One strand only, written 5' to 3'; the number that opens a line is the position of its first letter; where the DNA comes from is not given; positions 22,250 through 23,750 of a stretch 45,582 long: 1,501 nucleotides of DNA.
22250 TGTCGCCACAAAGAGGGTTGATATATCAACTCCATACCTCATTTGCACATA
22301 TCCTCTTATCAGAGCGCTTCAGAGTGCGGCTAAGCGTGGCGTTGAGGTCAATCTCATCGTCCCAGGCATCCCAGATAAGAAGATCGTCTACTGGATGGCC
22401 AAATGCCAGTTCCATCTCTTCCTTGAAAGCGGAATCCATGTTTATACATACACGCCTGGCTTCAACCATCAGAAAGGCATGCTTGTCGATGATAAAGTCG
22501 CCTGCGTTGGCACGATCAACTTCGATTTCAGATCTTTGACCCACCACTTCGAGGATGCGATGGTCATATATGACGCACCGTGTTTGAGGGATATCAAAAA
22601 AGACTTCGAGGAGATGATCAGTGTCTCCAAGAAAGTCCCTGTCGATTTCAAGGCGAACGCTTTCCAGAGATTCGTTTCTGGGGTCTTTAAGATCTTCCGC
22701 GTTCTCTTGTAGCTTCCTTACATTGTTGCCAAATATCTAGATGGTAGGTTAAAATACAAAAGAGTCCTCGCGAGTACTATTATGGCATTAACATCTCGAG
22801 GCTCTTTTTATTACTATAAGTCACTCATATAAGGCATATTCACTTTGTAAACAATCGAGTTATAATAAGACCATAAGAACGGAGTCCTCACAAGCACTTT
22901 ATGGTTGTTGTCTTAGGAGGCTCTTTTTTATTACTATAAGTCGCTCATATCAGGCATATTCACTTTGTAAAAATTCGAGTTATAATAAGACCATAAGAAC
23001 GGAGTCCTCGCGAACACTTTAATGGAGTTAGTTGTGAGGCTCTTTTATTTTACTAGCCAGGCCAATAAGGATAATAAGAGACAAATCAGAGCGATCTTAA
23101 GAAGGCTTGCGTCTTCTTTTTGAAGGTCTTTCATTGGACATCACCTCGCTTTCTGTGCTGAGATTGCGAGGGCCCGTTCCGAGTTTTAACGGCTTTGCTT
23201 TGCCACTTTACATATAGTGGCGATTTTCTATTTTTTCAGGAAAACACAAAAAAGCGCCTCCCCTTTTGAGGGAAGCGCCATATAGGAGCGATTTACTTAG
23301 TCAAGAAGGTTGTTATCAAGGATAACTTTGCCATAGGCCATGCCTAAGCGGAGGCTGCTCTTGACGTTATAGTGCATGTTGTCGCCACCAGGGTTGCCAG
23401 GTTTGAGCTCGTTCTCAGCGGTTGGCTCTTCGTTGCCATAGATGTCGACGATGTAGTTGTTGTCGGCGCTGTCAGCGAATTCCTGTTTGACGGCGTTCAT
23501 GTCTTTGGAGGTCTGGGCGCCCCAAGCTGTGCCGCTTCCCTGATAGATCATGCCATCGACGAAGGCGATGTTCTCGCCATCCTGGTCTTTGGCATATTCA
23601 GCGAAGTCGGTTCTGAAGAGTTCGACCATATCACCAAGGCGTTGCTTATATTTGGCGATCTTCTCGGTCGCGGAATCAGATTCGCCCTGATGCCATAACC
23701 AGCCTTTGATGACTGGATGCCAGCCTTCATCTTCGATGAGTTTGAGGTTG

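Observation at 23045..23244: Hidden 29-aa hydrophobic ORF with a sequestered SD, convergent with the last sRNA unit: a type I toxin-antitoxin-like layout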

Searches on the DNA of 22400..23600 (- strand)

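Call 3: search_rna_families(source=window, start=22400, end=23600, threshold=evalue, max_evalue=10, show_alignments=3)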
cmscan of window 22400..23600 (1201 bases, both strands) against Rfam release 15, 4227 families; matches with E-value up to 10: 4.
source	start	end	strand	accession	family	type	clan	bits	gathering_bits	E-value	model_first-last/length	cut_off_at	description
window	22752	22873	-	RF00422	SCARNA24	Gene; snRNA; snoRNA; scaRNA;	CL00018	20.9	70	1.8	1-130/130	no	Small Cajal body specific RNA 24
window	23199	23320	+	RF02778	FdoG1_thermometer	Cis-reg; thermoregulator;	-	16.6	50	0.18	1-193/193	no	FdoG-1 5' UTR thermometer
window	23225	23250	-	RF01667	rox1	Cis-reg;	-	15.4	58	7.8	1-59/59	no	Drosophila rox1 ncRNA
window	23452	23578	+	RF00625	P11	Gene;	-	11.7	70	9.6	1-139/139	no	Pseudomonas sRNA P11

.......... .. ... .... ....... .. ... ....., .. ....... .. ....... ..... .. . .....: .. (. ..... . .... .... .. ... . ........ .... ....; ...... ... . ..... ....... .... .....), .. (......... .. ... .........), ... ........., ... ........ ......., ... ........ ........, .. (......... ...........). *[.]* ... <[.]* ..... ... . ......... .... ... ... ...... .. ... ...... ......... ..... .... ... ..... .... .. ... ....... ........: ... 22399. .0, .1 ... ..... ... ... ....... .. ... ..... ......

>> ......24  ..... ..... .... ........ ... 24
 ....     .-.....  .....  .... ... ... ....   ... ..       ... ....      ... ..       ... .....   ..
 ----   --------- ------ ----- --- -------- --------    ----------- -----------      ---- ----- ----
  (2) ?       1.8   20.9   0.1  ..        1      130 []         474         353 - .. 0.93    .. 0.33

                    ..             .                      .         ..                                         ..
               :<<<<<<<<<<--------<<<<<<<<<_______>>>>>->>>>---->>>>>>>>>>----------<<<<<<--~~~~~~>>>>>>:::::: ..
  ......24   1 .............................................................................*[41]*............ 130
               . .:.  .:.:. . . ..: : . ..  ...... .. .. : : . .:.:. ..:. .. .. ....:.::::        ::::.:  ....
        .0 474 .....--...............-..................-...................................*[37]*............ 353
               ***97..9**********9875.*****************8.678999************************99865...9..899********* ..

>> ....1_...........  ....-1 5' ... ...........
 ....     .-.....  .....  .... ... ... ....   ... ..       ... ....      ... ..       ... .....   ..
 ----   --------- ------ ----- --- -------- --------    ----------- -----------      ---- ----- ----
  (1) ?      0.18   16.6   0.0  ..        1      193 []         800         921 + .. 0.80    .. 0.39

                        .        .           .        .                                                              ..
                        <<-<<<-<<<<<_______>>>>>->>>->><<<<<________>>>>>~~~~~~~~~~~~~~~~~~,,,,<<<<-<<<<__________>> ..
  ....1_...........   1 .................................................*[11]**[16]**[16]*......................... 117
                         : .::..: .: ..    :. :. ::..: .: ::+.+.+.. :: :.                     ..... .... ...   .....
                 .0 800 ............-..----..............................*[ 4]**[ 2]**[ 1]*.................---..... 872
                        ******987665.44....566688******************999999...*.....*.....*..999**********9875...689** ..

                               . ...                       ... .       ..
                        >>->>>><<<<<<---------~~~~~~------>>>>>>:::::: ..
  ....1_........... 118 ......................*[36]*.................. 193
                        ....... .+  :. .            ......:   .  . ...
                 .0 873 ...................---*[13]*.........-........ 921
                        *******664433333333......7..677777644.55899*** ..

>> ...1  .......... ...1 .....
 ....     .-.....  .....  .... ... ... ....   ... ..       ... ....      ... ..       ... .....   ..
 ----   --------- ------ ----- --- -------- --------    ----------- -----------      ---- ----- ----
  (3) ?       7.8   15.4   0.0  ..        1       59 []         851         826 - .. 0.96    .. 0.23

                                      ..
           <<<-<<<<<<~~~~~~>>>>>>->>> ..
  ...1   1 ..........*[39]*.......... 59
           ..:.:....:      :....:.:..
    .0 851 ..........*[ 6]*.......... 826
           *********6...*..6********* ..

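Call 73: search_dna_similar(query=window:23040-23210:-, collection=plasmids, mode=distant, max_evalue=0.001)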
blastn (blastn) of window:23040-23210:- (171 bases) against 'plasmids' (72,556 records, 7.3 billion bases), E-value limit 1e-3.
No match.

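Call 74: search_dna_similar(query=window:23040-23210:-, collection=phages, mode=distant, max_evalue=0.001)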
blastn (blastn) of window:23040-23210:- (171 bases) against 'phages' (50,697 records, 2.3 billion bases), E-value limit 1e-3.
No match.
